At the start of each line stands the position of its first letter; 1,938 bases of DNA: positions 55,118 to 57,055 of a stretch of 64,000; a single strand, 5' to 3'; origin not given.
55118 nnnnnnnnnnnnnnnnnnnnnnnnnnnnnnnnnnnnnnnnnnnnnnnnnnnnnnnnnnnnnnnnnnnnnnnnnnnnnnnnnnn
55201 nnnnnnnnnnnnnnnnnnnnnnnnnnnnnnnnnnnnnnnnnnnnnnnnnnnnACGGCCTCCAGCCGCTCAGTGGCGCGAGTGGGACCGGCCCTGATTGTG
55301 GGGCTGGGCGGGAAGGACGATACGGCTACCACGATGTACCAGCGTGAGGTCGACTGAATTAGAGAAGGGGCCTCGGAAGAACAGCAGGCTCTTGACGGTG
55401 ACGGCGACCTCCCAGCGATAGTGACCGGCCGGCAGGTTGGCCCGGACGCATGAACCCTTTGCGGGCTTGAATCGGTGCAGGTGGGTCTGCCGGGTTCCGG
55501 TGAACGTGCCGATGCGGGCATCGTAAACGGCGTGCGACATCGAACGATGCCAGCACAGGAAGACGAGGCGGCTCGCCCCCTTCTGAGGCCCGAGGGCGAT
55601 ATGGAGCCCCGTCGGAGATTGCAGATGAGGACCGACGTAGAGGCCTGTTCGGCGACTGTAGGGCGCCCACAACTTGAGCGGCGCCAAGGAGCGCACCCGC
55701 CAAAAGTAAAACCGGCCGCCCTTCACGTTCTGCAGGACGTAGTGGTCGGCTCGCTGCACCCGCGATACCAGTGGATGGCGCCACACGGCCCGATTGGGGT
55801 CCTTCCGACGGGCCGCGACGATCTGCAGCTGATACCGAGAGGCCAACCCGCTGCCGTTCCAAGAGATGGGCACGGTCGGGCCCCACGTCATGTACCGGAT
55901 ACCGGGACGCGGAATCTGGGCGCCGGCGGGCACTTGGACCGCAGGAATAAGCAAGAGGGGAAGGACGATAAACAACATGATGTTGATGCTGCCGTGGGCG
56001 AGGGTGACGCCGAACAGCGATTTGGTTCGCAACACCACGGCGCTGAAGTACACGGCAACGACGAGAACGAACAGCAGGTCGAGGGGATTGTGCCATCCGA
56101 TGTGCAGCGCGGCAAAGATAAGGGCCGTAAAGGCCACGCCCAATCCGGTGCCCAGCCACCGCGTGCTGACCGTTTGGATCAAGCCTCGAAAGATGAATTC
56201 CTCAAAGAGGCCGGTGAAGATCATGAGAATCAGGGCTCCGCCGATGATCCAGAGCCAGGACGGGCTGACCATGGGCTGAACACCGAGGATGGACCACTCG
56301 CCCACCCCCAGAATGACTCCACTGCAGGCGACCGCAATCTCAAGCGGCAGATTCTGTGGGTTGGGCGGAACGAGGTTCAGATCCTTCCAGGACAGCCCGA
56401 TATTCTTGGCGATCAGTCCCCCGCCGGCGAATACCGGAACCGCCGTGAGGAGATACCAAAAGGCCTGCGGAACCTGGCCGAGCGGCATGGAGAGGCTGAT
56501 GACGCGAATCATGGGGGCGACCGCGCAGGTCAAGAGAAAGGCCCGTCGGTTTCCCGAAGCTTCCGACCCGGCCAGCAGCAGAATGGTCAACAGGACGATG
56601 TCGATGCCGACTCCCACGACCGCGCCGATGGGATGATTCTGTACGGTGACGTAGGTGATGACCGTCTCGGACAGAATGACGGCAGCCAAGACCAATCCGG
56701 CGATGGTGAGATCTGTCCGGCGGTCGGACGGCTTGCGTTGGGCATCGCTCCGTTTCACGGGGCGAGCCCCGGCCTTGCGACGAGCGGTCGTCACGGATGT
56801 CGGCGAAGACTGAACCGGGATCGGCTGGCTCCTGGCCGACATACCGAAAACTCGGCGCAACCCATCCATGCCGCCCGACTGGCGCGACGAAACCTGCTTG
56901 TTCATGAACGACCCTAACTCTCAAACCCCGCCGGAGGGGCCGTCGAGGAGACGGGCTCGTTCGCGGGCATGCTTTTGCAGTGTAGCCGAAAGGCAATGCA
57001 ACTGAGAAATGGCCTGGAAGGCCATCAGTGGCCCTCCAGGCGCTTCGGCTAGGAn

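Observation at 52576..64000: Cell-envelope glycan assembly island: Lys-rich secreted protein, DUF4012, CPBP protease-domain fusion, PQQ beta-propeller, three GT4s, two polytopic membrane proteins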

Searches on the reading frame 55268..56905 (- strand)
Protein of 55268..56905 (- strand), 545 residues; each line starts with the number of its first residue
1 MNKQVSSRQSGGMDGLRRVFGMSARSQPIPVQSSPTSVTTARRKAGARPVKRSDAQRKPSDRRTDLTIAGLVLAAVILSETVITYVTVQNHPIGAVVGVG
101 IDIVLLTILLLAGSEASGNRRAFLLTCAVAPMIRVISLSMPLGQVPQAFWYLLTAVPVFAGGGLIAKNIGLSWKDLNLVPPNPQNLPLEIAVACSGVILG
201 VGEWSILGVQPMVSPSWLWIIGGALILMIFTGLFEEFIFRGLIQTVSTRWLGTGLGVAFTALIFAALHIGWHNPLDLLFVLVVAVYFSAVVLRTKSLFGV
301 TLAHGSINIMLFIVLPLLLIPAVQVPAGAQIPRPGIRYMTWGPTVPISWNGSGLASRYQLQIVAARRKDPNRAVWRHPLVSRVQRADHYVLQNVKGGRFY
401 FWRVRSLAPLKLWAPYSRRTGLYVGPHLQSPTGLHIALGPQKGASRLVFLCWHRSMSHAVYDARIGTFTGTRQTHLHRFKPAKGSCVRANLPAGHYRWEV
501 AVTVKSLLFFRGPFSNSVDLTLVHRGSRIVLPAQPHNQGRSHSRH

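Call 4: search_protein_families(library=pfam, proteins=[window:55268-56905:-], max_evalue=0.01)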
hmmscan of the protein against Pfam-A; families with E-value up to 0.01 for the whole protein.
window:55268-56905:- (545 aa): 1 family
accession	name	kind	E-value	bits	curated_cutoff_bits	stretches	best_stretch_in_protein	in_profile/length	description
PF02517.21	Rce1-like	-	1.1e-14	55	22.4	1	219-310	3-93/93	Type II CAAX prenyl endopeptidase Rce1-like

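Call 9: search_protein_families(library=ncbifam, proteins=[window:55268-56905:-], max_evalue=0.01)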
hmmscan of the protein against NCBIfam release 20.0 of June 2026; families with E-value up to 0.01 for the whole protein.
window:55268-56905:- (545 aa): 3 families
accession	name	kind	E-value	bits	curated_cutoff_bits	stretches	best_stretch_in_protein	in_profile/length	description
NF033192.3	CPBP_JDVT_MrtJ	equivalog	7.5e-08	33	75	1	225-313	2-97/98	JDVT-CTERM system glutamic-type intramembrane protease MrtJ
NF041647.1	ABC_perm_CPBP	equivalog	2e-07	30.1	435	1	225-314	547-633/636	ABC transporter permease subunit/CPBP intramembrane protease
NF040589.1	CPBP_Synerg_MrtS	equivalog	3.9e-05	23.9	130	1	231-309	83-161/170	Synerg-CTERM system glutamic-type intramembrane protease MrtS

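Call 10: find_encoding_contigs(protein=window:55268-56905:-, flank=10000, max_places=6)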
Protein window:55268-56905:- (545 aa): 4 contigs read that carry it; 1 place shown.
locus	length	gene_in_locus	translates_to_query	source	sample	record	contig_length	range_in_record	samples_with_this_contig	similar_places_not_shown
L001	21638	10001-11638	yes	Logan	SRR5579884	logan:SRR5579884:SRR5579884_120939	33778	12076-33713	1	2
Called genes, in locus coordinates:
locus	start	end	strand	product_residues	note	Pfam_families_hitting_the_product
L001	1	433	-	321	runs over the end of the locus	PF13469:Sulfotransfer_3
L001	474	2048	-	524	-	PF01943:Polysacc_synt, PF13440:Polysacc_synt_3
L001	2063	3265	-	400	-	PF13439:Glyco_transf_4, PF13579:Glyco_trans_4_4, PF20706:GT4-conflict, PF00534:Glycos_transf_1, PF13692:Glyco_trans_1_4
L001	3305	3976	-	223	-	-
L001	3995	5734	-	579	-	-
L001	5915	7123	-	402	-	PF13439:Glyco_transf_4, PF13579:Glyco_trans_4_4, PF20706:GT4-conflict, PF00534:Glycos_transf_1, PF13692:Glyco_trans_1_4, PF13524:Glyco_trans_1_2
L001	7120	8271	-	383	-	PF13439:Glyco_transf_4, PF13579:Glyco_trans_4_4, PF20706:GT4-conflict, PF00534:Glycos_transf_1, PF13692:Glyco_trans_1_4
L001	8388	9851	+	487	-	PF01011:PQQ (weak), PF13570:Beta-prop_ACSF4 (faint), PF13360:PQQ_2 (weak)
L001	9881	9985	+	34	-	-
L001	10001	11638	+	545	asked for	PF02517:Rce1-like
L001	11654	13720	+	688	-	PF13196:DUF4012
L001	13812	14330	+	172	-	-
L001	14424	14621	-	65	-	-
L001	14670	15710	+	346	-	PF13439:Glyco_transf_4, PF13579:Glyco_trans_4_4 (weak), PF20706:GT4-conflict (weak), PF00534:Glycos_transf_1, PF13692:Glyco_trans_1_4, PF13524:Glyco_trans_1_2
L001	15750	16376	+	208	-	PF01066:CDP-OH_P_transf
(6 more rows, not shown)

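Call 14: find_homologous_proteins(query=window:55268-56905:-, max_evalue=0.00001)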
Query window:55268-56905:- (545 aa): 11 proteins with E <= 0.00001 among 8000 candidates.
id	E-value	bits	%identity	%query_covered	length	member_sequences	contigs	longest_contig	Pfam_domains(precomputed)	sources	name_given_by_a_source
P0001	0.0e+0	1225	100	100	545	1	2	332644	PF02517.22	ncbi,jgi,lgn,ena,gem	-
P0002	2.0e-58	217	44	53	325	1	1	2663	PF02517.22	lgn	-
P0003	1.1e-53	201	35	80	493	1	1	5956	PF02517.22,PF00041.28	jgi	jgi:hypothetical protein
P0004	9.9e-39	152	34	53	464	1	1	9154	PF02517.22,PF13176.13,PF13428.13,PF13374.13,PF10516.16,PF00515.35,PF04212.25,PF13424.13,PF14938.13,PF13432.13,PF13181.13,PF07719.24,PF13174.13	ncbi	-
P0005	1.5e-36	144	43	39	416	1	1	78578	PF02517.22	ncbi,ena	-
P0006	1.5e-34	138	43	38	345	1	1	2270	PF02517.22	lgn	-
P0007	5.3e-34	136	39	45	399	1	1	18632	PF02517.22,PF01476.27,PF23473.2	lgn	-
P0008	5.3e-33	133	33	51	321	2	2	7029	PF02517.22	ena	-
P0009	2.4e-30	124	40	36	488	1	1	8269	PF02517.22,PF01476.27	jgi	jgi:membrane protease YdiL (CAAX protease family)/LysM repeat protein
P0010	2.6e-29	121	33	55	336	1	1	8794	PF02517.22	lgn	-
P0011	2.1e-25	108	36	43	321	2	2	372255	PF02517.22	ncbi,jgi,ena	-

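Call 16: find_encoding_contigs(protein=P0005, flank=10000, max_places=2)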
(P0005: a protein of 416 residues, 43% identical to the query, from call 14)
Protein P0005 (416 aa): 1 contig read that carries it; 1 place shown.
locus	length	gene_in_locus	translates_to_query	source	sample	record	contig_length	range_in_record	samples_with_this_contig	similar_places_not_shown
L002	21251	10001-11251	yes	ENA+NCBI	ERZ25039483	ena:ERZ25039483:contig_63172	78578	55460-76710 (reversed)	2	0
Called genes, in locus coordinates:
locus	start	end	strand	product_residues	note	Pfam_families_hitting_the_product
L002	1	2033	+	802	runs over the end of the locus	-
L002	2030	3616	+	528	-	-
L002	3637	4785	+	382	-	PF13439:Glyco_transf_4, PF13579:Glyco_trans_4_4 (weak), PF20706:GT4-conflict, PF00534:Glycos_transf_1, PF13692:Glyco_trans_1_4, PF13524:Glyco_trans_1_2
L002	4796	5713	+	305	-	PF07760:DUF1616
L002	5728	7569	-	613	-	-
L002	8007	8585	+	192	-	PF02698:DUF218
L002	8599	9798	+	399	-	PF14907:NTP_transf_5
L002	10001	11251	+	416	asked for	PF02517:Rce1-like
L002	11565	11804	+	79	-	-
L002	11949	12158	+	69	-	-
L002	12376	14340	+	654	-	PF04055:Radical_SAM, PF27840:ScmC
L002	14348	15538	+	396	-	PF04055:Radical_SAM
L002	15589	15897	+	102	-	PF05402:PqqD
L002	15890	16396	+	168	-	-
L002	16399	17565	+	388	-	PF04055:Radical_SAM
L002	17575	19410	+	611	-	PF00664:ABC_membrane (faint), PF00005:ABC_tran, PF13304:AAA_21 (faint)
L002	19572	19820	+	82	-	-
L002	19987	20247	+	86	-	-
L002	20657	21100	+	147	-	PF05025:RbsD_FucU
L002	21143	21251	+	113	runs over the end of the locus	PF00701:DHDPS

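Call 17: find_encoding_contigs(protein=P0011, flank=10000, max_places=2)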
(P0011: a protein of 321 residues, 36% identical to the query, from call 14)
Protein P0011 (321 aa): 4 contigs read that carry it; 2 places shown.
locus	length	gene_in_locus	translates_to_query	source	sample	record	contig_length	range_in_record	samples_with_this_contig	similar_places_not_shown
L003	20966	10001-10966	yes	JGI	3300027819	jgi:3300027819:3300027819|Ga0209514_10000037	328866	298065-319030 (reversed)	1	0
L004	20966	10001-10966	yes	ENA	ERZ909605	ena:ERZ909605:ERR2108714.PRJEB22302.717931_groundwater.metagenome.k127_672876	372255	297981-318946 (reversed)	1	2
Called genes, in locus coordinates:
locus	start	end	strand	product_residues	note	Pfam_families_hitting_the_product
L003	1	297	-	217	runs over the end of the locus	PF02581:TMP-TENI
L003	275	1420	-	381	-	PF04055:Radical_SAM, PF06968:BATS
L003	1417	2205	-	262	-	PF05690:ThiG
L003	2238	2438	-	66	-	PF02597:ThiS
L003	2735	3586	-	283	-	PF01784:DUF34_NIF3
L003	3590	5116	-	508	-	PF01656:CbiA, PF13500:AAA_26, PF07685:GATase_3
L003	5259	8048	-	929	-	PF03699:UPF0182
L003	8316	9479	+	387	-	PF04055:Radical_SAM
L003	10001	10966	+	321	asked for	PF02517:Rce1-like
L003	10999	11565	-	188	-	PF01227:GTP_cyclohydroI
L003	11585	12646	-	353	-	PF00083:Sugar_tr (faint), PF07690:MFS_1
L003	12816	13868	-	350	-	PF00291:PALP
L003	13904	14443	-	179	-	PF10502:Peptidase_S26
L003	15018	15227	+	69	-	-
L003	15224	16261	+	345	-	-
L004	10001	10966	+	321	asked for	PF02517:Rce1-like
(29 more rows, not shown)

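Call 18: find_encoding_contigs(protein=P0007, flank=10000, max_places=2)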
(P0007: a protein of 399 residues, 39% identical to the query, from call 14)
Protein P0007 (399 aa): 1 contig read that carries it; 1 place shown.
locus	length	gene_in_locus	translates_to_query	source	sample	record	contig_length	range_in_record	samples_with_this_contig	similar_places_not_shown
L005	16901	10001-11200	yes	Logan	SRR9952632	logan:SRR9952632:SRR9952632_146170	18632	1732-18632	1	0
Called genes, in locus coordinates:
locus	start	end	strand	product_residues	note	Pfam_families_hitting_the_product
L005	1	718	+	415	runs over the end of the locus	PF13439:Glyco_transf_4, PF00534:Glycos_transf_1, PF13692:Glyco_trans_1_4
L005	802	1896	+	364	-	PF13439:Glyco_transf_4, PF13579:Glyco_trans_4_4, PF20706:GT4-conflict, PF00534:Glycos_transf_1, PF13692:Glyco_trans_1_4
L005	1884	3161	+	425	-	PF13439:Glyco_transf_4, PF13579:Glyco_trans_4_4, PF00534:Glycos_transf_1, PF13692:Glyco_trans_1_4, PF13524:Glyco_trans_1_2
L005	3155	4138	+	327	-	PF13489:Methyltransf_23, PF08241:Methyltransf_11, PF08242:Methyltransf_12, PF13649:Methyltransf_25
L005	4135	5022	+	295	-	PF01522:Polysacc_deac_1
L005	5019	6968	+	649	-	-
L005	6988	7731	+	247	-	PF07760:DUF1616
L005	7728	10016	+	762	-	PF13578:Methyltransf_24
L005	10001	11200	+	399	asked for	PF02517:Rce1-like, PF01476:LysM, PF23473:LysM3_LYK4_5 (weak)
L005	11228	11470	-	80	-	-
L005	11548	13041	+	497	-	PF11028:TMEM260_N, PF28495:TMEM260_2 (weak)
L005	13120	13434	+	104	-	-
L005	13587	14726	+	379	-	PF04203:Sortase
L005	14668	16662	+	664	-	PF13196:DUF4012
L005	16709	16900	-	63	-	?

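Call 33: search_protein_families(library=pfam, proteins=[L005:5019-6968:+, L005:7728-10016:+, L002:5728-7569:-, L002:2030-3616:+], max_evalue=10)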
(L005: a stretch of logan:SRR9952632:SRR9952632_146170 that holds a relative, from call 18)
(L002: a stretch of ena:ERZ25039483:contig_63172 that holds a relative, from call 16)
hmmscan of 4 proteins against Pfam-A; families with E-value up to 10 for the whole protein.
L005:5019-6968:+ (649 aa): 1 family
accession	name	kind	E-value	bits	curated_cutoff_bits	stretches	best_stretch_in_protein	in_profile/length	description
PF20664.2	DUF6814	-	0.22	12.2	25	1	56-100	13-57/71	Family of unknown function (DUF6814)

L005:7728-10016:+ (762 aa): 3 families
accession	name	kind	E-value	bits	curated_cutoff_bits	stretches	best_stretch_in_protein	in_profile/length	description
PF13578.12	Methyltransf_24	-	6.8e-10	40.2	26.3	1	589-700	1-105/105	Methyltransferase domain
PF01728.25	FtsJ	-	0.027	14.8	24.1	1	576-729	15-167/181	FtsJ-like methyltransferase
PF22615.1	IPMS_D2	-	0.25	12.1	27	1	346-371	35-60/66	Alpha-isopropylmalate synthase, post-catalytic domain-like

L002:5728-7569:- (613 aa): 2 families
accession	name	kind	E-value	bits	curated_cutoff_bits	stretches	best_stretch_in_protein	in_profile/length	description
PF02018.23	CBM_4_9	-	0.00077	20.3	25.9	1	456-575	2-125/136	Carbohydrate binding domain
PF21340.4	Polysacc_lyase-like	-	0.0028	17.4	27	1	482-539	26-87/209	Cip1-like, core domain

L002:2030-3616:+ (528 aa): 0 families

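Call 38: find_related_loci(query=A1, collection=genome_contigs, flank=10000)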
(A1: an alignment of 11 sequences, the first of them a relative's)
Query A1 (545 aa) in genome_contigs; peptide patterns used: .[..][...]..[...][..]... (x = any residue, [..] = any of these).
600 stretches matched a pattern (row limit reached: there are more); 90 encode a relative of the query (tblastn E <= 1e-3); the best 80 are kept; 80 distinct loci.
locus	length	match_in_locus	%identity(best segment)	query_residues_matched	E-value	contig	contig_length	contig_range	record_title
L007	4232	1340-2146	37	41-324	1e-43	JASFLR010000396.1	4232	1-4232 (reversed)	MAG: Anaerolineae bacterium isolate D0817M12metaG_sub_Bin_293 D0817M12metaG_FD_scaffold_5246_c1, whole genome shotgun se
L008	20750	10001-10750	46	62-319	9e-42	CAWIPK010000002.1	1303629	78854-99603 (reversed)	MAG: uncultured Chloroflexia bacterium isolate MFD01721.bin.1.56 genome assembly, contig: contig_13134, whole genome sho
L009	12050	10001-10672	41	98-323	8e-42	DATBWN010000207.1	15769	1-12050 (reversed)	MAG TPA_asm: Dehalococcoidia bacterium isolate SMAG_U7542 k141_1833307, whole genome shotgun sequence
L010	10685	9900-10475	47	125-319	5e-39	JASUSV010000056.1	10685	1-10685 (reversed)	MAG: Clostridia bacterium isolate DJKA97_NP-J24_bin.48 scaffold_1893, whole genome shotgun sequence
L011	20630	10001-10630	41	123-331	1e-38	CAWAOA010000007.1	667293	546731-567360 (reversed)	MAG: uncultured Chloroflexia bacterium isolate MFD03899.bin.2.51 genome assembly, contig: contig_26194, whole genome sho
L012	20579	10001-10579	41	121-316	2e-38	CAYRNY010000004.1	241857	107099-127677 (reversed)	MAG TPA_asm: uncultured Anaerolineaceae bacterium isolate SRP141376_co2_369 genome assembly, contig: NODE_57_length_2418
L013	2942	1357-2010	40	98-317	5e-38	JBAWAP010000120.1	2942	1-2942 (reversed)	MAG: Anaerolineae bacterium isolate MFD04381_ilm_asm_bin11 k127_86464, whole genome shotgun sequence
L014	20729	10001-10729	39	79-325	1e-37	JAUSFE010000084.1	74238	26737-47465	MAG: Dehalococcoidia bacterium isolate E14_maxbin.284_sub E14_k141_358046, whole genome shotgun sequence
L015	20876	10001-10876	35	69-346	1e-37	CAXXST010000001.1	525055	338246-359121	MAG: Dehalococcoidales bacterium isolate c32daf8e-304c-4a6a-99c5-a63329d1368f genome assembly, contig: contig_1, whole g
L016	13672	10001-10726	38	69-319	1e-36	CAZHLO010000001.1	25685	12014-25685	MAG TPA_asm: uncultured Dehalococcoidales bacterium isolate binchicken_co10_152 genome assembly, contig: NODE_771_length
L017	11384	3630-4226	41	125-316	1e-35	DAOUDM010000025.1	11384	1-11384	MAG TPA_asm: Dehalococcoidales bacterium isolate M54_197 117751, whole genome shotgun sequence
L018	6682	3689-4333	41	104-319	2e-35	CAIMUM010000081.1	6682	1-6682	MAG: uncultured Dehalococcoidia bacterium isolate A14_bin-2372 genome assembly, contig: bin-2372:081/231, whole genome s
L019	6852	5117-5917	35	57-324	4e-35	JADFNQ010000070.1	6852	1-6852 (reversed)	MAG: Chloroflexota bacterium isolate B64T1B5 B64T1B5_NODE17262, whole genome shotgun sequence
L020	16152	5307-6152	33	43-318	8e-35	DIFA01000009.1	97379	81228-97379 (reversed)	MAG TPA_asm: Dehalococcoidia bacterium UBA5760 UBA5760_contig_3000, whole genome shotgun sequence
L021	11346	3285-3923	41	104-319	1e-37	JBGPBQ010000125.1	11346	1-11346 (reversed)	MAG: Anaerolineae bacterium isolate OBJ_0618_130150_101 k141_5005897_length_11346_cov_8.9877, whole genome shotgun seque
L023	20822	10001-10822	37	50-330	1e-34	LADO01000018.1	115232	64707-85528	MAG: Peptococcaceae bacterium BRH_c4b BRHa_1000919, whole genome shotgun sequence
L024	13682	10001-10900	38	21-334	2e-34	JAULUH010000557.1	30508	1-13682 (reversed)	MAG: Anaerolineae bacterium isolate P_ANAE NODE_2193_length_30508_cov_1.236595, whole genome shotgun sequence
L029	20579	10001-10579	41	125-319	4e-33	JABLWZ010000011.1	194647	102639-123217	MAG: Bacillota bacterium isolate Ch109 contig11, whole genome shotgun sequence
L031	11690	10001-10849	32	6-319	3e-32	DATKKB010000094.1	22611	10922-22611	MAG TPA_asm: Anaerolineaceae bacterium isolate SMAG_U14646 k141_4582174, whole genome shotgun sequence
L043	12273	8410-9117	34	86-319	2e-29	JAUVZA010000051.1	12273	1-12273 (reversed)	MAG: Dehalococcoidia bacterium isolate CSMAG_1256 CSMAG_1256_k141_1126321_length_12273_cov_25.0000, whole genome shotgun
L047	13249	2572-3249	33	107-319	2e-28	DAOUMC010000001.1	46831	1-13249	MAG TPA_asm: Dehalococcoidales bacterium isolate W31_74 k127_684945, whole genome shotgun sequence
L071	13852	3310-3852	31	131-312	9e-16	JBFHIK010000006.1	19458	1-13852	MAG: Methanosarcina sp. isolate Mix_sand07.2021.05.G.36 k141_496364_length_19458_cov_15.5617, whole genome shotgun seque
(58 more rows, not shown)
